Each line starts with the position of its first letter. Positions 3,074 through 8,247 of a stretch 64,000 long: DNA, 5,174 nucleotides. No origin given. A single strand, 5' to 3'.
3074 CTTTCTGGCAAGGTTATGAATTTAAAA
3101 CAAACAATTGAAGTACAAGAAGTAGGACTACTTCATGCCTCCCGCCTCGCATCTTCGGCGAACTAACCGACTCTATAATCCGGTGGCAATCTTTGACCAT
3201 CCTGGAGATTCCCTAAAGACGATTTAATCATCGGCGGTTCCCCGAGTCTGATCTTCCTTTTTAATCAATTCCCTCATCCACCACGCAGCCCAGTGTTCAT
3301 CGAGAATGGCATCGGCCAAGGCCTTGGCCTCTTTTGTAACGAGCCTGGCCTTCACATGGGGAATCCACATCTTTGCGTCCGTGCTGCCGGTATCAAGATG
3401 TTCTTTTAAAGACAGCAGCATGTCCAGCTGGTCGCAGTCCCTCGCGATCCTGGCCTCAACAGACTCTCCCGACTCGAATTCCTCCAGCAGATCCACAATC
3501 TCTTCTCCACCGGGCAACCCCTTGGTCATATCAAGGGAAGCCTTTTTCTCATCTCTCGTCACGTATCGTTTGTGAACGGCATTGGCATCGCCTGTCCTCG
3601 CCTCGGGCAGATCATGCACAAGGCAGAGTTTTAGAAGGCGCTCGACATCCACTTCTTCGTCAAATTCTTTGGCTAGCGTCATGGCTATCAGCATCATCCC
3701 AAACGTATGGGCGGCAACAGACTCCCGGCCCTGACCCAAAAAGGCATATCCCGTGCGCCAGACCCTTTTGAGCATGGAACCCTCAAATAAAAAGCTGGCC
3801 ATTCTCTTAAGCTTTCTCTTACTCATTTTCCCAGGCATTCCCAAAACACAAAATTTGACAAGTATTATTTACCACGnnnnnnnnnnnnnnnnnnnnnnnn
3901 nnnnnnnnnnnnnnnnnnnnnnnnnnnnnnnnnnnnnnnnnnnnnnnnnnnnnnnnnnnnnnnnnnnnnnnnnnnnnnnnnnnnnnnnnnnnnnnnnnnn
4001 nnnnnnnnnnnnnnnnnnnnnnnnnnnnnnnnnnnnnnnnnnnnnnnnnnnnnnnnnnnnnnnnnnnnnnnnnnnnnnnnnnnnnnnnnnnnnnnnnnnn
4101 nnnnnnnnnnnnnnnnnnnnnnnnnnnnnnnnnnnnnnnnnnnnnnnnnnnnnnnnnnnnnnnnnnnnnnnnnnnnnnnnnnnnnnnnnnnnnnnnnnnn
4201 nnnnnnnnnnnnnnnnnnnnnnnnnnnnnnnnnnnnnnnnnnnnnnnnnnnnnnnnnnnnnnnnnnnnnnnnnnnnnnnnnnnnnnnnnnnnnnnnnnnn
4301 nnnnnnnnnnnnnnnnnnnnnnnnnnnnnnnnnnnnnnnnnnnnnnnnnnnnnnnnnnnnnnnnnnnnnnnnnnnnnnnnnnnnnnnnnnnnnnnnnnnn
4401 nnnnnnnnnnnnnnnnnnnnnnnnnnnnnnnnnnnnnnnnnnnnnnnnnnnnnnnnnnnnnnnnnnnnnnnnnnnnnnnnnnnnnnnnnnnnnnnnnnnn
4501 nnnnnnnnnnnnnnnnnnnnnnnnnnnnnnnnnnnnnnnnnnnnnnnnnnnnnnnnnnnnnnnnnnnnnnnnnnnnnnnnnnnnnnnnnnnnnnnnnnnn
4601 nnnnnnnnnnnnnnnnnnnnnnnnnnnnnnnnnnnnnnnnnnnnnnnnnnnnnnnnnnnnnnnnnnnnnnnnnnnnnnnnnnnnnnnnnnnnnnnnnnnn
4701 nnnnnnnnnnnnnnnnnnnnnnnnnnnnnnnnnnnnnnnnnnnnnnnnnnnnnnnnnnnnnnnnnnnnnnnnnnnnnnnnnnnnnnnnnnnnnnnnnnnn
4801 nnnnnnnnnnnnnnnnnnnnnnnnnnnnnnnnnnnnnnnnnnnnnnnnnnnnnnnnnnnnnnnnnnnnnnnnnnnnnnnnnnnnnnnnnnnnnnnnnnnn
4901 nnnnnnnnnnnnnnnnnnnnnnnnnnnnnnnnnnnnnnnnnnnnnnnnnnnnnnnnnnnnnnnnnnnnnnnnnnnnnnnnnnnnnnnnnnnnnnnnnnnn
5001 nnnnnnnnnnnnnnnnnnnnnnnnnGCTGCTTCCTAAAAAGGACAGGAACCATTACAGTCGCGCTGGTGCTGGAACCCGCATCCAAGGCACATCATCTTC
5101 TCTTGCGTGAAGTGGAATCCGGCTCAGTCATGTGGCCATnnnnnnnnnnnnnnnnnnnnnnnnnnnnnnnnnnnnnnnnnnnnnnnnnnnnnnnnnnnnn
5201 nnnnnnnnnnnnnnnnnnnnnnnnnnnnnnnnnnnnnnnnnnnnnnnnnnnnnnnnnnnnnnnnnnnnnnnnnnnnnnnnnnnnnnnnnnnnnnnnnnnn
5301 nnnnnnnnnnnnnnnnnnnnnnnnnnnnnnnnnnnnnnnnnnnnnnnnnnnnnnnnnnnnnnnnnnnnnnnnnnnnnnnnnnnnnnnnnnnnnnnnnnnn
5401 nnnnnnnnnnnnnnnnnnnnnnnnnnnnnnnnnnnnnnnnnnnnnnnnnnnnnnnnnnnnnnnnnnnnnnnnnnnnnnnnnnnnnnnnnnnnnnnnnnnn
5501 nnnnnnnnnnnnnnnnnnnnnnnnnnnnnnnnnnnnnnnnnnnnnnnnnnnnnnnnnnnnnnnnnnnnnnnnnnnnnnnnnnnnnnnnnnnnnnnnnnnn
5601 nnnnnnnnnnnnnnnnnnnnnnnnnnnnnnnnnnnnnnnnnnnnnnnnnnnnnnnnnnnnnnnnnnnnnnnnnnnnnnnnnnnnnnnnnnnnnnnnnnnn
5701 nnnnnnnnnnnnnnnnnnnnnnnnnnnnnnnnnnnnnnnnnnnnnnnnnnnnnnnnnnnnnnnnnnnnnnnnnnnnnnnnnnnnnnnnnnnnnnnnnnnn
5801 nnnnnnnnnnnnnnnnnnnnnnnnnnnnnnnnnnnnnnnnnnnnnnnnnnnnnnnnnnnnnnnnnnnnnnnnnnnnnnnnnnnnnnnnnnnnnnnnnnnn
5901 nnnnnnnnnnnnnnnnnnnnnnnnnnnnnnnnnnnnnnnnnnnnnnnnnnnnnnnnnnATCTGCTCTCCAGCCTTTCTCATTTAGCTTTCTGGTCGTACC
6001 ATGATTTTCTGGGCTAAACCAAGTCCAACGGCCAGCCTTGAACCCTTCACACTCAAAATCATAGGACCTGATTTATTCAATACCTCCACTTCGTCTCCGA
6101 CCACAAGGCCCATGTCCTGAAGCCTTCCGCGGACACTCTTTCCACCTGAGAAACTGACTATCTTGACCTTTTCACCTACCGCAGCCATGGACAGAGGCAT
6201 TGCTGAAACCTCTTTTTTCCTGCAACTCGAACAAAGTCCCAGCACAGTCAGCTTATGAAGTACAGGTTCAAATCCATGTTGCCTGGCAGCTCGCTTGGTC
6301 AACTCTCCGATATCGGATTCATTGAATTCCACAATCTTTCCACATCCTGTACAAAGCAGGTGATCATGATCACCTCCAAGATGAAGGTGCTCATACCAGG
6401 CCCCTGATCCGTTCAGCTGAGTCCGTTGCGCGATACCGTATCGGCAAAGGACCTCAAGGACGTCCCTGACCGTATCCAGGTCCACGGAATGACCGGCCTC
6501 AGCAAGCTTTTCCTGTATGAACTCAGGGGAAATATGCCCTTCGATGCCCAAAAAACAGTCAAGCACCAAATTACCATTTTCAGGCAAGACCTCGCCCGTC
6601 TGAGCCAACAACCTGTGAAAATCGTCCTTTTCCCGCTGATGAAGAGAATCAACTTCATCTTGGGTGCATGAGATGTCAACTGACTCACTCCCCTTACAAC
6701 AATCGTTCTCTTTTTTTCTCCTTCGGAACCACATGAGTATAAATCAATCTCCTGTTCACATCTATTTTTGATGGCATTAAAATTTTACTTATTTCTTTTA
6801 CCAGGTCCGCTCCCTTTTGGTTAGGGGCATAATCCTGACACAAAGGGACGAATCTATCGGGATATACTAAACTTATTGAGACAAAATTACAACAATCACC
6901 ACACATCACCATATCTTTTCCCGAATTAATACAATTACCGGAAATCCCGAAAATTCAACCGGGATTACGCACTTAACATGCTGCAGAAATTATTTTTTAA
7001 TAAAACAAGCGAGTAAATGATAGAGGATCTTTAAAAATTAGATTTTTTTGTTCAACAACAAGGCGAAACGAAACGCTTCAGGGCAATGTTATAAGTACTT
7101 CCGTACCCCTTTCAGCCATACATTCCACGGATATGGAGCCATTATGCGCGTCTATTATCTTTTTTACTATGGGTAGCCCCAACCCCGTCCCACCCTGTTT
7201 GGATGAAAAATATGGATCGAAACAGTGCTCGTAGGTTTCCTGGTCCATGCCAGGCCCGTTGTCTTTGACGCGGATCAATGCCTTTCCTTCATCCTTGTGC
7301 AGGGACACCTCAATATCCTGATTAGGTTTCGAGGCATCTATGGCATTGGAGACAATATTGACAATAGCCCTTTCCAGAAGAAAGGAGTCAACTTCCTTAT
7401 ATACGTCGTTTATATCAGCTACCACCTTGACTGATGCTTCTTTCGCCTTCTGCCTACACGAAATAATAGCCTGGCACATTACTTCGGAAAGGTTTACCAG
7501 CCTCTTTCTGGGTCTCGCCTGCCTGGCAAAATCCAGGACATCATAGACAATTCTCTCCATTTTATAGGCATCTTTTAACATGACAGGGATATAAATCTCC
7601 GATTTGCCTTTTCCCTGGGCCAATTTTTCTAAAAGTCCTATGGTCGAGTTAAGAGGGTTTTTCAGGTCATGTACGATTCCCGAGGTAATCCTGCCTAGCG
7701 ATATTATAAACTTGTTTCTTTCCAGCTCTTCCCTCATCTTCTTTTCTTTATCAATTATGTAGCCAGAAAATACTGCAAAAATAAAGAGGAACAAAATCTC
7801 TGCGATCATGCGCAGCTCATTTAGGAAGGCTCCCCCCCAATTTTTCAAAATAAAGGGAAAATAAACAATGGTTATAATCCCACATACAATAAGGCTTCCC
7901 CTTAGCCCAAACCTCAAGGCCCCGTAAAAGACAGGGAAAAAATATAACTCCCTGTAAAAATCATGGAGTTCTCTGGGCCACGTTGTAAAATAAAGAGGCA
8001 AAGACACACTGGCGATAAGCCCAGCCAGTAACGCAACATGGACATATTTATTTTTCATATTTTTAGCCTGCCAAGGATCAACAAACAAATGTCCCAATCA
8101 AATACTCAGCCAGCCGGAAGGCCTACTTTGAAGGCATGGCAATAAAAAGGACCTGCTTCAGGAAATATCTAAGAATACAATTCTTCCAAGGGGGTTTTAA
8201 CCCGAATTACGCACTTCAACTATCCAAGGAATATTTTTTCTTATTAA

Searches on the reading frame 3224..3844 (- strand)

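Call 25: search_protein_families(library=pfam, proteins=[window:3224-3844:-], max_evalue=0.001)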
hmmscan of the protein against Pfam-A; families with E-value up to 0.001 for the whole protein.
window:3224-3844:- (206 aa): 3 families
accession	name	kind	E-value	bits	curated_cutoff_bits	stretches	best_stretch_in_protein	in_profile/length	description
PF13023.12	HD_3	-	2.5e-33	115.7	22.5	1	24-174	3-159/165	HD domain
PF01966.28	HD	-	2.8e-10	40.9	22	1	43-142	1-115/116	HD domain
PF12917.13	YfbR-like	-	1e-07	32.3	25.9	1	24-111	8-105/182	5'-deoxynucleotidase YfbR-like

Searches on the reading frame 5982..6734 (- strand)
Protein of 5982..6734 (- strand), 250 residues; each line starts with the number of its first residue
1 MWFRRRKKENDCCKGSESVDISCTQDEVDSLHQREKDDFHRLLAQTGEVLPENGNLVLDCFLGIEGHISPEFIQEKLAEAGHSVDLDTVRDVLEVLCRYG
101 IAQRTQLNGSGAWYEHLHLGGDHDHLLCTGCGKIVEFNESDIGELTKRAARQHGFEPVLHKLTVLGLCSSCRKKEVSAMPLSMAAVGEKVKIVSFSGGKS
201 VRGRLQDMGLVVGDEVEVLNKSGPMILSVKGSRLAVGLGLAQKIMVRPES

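Call 25: search_protein_families(library=pfam, proteins=[window:5982-6734:-], max_evalue=0.001)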
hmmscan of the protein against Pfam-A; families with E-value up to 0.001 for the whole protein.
window:5982-6734:- (250 aa): 2 families
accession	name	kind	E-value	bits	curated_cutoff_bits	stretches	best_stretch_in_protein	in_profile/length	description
PF04023.20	FeoA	-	1.7e-19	70.1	23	1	179-248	1-74/74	FeoA domain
PF01475.25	FUR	-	1.1e-17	64.7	23.1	1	57-164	13-120/121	Ferric uptake regulator family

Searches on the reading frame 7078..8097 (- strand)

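Call 25: search_protein_families(library=pfam, proteins=[window:7078-8097:-], max_evalue=0.001)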
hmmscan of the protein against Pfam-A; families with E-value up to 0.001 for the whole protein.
window:7078-8097:- (339 aa): 5 families
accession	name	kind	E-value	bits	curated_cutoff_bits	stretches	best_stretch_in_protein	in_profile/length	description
PF02518.31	HATPase_c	-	1.1e-26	93.9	26.4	1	238-339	3-108/111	Histidine kinase-, DNA gyrase B-, and HSP90-like ATPase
PF00512.31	HisKA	-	6.4e-10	39.4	26.9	1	134-193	2-63/66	His Kinase A (phospho-acceptor) domain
PF13589.12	HATPase_c_3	-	4.1e-07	30.6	25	1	241-293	3-54/137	Histidine kinase-, DNA gyrase B-, and HSP90-like ATPase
PF14501.12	HATPase_c_5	-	4.8e-07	30.1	22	1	243-325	8-89/102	GHKL domain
PF13581.12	HATPase_c_2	-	9.3e-07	29.3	27.4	1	244-334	39-123/127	Histidine kinase-like ATPase domain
